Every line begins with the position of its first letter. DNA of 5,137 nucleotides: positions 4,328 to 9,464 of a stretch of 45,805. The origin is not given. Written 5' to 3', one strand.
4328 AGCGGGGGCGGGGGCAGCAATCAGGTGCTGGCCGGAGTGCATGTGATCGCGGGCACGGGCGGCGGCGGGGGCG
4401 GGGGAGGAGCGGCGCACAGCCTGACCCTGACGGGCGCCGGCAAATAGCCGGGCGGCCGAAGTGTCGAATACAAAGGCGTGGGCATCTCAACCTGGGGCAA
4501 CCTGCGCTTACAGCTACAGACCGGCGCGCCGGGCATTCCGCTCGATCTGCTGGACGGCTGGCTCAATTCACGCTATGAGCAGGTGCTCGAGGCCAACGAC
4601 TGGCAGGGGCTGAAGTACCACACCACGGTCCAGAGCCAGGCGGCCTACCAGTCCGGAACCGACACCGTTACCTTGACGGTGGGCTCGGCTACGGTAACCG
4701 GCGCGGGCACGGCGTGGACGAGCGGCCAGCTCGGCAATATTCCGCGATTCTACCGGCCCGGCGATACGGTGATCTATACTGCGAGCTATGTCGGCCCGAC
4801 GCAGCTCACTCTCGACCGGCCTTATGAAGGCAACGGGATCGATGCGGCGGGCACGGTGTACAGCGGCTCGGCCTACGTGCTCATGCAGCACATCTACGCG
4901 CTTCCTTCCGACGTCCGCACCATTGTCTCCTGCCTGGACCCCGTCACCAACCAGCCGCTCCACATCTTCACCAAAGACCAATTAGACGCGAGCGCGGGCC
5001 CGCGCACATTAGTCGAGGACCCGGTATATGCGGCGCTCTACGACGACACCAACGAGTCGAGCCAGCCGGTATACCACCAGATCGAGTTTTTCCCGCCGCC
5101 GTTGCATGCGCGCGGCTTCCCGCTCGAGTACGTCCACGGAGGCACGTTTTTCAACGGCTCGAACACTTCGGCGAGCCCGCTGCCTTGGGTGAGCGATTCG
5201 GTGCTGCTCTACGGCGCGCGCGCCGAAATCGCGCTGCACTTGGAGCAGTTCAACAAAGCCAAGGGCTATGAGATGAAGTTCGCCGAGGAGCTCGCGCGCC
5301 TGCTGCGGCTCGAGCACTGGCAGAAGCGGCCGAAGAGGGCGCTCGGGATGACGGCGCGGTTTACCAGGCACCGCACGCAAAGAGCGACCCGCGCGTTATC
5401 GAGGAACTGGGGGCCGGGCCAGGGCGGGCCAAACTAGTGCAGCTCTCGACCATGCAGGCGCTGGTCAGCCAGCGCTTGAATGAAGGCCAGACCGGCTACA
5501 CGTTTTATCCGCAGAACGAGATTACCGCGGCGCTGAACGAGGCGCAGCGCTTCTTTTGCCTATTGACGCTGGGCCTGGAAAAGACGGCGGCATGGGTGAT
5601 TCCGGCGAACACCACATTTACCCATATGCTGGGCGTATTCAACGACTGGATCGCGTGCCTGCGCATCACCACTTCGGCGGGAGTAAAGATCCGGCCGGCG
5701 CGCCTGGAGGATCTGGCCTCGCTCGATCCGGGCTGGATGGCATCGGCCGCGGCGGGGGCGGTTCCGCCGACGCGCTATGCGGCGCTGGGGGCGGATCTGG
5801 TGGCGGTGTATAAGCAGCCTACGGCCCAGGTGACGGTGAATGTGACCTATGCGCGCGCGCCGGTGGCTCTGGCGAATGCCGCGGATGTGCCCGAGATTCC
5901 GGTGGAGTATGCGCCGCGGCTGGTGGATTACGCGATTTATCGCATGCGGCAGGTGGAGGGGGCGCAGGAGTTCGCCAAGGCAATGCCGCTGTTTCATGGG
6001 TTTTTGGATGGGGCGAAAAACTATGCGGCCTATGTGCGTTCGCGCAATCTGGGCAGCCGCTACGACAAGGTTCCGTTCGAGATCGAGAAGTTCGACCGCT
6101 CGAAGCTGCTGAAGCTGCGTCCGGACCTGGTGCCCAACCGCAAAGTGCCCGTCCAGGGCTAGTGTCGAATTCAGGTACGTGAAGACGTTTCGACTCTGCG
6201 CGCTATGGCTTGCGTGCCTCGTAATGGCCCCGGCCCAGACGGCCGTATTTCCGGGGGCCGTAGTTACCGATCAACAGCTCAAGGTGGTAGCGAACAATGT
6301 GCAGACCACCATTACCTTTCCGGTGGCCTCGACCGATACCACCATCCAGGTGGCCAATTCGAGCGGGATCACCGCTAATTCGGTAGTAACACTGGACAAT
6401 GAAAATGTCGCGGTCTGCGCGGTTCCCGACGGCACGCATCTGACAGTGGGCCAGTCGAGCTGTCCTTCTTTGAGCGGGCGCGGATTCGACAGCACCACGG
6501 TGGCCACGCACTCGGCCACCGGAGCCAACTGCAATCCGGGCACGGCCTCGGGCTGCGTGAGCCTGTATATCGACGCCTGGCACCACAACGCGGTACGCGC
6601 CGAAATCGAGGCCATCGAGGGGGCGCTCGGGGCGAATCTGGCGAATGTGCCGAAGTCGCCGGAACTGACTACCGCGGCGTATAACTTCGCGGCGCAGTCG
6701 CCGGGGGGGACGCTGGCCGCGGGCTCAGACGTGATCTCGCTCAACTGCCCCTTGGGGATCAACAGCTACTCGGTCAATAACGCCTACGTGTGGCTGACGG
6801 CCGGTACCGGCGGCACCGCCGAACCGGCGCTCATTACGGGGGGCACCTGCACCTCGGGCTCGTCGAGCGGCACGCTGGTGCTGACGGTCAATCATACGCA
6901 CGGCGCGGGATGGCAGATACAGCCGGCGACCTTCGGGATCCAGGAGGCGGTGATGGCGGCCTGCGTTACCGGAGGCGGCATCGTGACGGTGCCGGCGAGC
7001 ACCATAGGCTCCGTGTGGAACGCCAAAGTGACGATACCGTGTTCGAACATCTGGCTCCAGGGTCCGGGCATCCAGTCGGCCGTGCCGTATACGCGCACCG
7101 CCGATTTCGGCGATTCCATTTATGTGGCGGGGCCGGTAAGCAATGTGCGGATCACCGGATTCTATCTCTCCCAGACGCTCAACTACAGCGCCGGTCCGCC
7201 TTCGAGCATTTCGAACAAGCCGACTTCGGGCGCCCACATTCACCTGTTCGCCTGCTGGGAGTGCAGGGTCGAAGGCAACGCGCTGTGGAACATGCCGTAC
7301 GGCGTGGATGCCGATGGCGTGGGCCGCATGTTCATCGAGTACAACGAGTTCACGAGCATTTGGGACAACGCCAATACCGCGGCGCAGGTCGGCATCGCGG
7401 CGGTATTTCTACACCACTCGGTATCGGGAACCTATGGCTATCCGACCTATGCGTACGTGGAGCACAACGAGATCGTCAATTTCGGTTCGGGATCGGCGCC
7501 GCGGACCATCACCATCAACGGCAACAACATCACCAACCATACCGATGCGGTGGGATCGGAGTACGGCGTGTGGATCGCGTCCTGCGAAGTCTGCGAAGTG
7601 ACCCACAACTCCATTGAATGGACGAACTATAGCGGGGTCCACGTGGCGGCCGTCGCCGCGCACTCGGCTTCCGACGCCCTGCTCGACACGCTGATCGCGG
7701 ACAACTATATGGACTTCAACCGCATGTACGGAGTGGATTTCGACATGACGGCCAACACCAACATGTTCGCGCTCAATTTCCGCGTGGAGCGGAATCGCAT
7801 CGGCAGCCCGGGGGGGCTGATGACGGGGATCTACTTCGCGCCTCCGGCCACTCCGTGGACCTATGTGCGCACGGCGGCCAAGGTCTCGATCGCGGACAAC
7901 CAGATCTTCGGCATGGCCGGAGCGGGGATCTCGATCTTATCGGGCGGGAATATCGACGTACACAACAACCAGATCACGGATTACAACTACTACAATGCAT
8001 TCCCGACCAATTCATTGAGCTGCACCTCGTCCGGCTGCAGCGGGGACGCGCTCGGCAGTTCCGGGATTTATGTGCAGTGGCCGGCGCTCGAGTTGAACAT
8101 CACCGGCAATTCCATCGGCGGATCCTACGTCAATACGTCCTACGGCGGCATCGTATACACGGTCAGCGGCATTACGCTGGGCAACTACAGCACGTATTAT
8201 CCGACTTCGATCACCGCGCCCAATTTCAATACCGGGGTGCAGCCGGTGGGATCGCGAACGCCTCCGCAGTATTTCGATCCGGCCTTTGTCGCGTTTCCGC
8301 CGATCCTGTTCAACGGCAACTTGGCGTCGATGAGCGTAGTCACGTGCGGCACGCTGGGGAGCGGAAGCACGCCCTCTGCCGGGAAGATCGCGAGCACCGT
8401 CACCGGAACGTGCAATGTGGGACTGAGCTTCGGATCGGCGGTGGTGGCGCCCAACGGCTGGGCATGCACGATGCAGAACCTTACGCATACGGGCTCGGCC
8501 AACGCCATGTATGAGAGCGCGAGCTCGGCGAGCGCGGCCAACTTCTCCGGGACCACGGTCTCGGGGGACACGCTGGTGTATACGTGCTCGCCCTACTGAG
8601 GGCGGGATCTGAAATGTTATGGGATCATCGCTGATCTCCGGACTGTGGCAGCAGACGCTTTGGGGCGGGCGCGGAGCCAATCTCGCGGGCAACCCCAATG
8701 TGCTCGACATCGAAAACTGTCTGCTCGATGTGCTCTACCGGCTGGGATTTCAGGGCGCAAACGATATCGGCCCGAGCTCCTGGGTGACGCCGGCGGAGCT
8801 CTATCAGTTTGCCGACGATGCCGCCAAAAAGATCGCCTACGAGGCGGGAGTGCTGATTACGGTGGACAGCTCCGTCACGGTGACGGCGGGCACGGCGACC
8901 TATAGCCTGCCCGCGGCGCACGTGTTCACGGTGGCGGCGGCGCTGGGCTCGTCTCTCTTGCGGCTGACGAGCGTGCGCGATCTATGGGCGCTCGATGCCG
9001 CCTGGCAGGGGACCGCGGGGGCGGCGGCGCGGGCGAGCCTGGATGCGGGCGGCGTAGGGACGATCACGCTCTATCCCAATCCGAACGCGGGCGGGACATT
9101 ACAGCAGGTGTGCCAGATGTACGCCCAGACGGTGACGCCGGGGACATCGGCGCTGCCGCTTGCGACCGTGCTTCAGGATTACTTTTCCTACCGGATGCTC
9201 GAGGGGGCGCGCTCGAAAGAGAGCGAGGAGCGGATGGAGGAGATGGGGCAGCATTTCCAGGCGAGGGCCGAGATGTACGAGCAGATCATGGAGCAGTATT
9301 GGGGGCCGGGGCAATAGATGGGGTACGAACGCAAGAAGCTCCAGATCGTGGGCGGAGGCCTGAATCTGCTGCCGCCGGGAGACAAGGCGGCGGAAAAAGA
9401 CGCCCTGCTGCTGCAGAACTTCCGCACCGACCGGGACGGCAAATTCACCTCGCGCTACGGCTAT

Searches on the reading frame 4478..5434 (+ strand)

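Call 7: search_protein_families(library=phrogs, proteins=[window:4478-5434:+], max_evalue=0.001)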
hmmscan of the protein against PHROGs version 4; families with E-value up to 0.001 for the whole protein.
window:4478-5434:+ (319 aa): 2 families
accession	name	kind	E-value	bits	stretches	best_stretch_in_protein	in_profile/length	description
phrog_24607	-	tail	1.6e-06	27.9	1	61-141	7-89/674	tail protein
phrog_1980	-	tail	0.00012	22.5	1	62-130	7-75/449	tail fiber protein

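Call 10: search_protein_families(library=pfam, proteins=[window:4478-5434:+], max_evalue=0.01)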
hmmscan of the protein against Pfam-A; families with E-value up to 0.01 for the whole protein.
window:4478-5434:+ (319 aa): 1 family
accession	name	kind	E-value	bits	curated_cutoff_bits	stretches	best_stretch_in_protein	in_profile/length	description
PF24175.2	SU10_adaptor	-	2.1e-05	25.5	27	1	139-284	54-189/194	SU10 adaptor protein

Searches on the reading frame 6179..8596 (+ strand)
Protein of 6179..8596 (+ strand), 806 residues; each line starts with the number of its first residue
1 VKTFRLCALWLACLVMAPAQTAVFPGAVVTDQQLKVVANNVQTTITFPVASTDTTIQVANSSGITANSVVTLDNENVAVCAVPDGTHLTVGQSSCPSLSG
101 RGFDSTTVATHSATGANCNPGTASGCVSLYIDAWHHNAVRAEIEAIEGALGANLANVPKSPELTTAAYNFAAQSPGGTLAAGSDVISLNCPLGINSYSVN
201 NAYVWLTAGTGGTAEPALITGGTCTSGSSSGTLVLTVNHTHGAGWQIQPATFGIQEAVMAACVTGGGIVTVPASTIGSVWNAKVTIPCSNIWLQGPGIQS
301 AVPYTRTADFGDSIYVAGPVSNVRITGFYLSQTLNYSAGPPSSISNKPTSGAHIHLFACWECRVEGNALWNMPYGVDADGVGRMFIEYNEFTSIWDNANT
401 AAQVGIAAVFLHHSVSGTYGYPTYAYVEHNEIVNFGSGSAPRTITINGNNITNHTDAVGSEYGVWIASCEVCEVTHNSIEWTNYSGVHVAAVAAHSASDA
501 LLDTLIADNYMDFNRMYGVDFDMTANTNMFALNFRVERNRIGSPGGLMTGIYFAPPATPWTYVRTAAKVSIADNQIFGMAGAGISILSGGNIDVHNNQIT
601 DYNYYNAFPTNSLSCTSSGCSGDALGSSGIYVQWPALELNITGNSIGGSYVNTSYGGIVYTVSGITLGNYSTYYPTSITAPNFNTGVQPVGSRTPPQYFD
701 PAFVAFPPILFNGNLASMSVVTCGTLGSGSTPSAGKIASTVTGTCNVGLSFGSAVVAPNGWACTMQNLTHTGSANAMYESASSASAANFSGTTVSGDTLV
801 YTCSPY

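Call 7: search_protein_families(library=phrogs, proteins=[window:6179-8596:+], max_evalue=0.001)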
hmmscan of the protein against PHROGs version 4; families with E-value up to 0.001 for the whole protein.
window:6179-8596:+ (806 aa): 0 families

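Call 10: search_protein_families(library=pfam, proteins=[window:6179-8596:+], max_evalue=0.01)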
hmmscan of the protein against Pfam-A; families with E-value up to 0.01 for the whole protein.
window:6179-8596:+ (806 aa): 2 families
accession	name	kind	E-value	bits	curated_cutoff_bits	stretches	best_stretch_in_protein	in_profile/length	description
PF13229.12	Beta_helix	-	1.1e-06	28.8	25.9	2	562-664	27-124/158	Right handed beta helix region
PF05048.19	NosD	-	5.8e-05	23.1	23.6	1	318-510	14-168/212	Periplasmic copper-binding protein (NosD)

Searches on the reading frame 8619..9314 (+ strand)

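Call 7: search_protein_families(library=phrogs, proteins=[window:8619-9314:+], max_evalue=0.001)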
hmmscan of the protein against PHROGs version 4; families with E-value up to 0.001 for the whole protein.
window:8619-9314:+ (232 aa): 1 family
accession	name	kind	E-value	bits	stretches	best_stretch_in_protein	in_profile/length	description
phrog_399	-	head and packaging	1.2e-10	42.4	1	57-207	26-182/220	structural protein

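Call 10: search_protein_families(library=pfam, proteins=[window:8619-9314:+], max_evalue=0.01)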
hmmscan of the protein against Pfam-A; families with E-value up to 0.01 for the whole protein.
window:8619-9314:+ (232 aa): 1 family
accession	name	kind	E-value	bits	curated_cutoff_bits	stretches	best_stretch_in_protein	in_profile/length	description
PF24175.2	SU10_adaptor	-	1.2e-09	39.4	27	1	54-217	18-179/194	SU10 adaptor protein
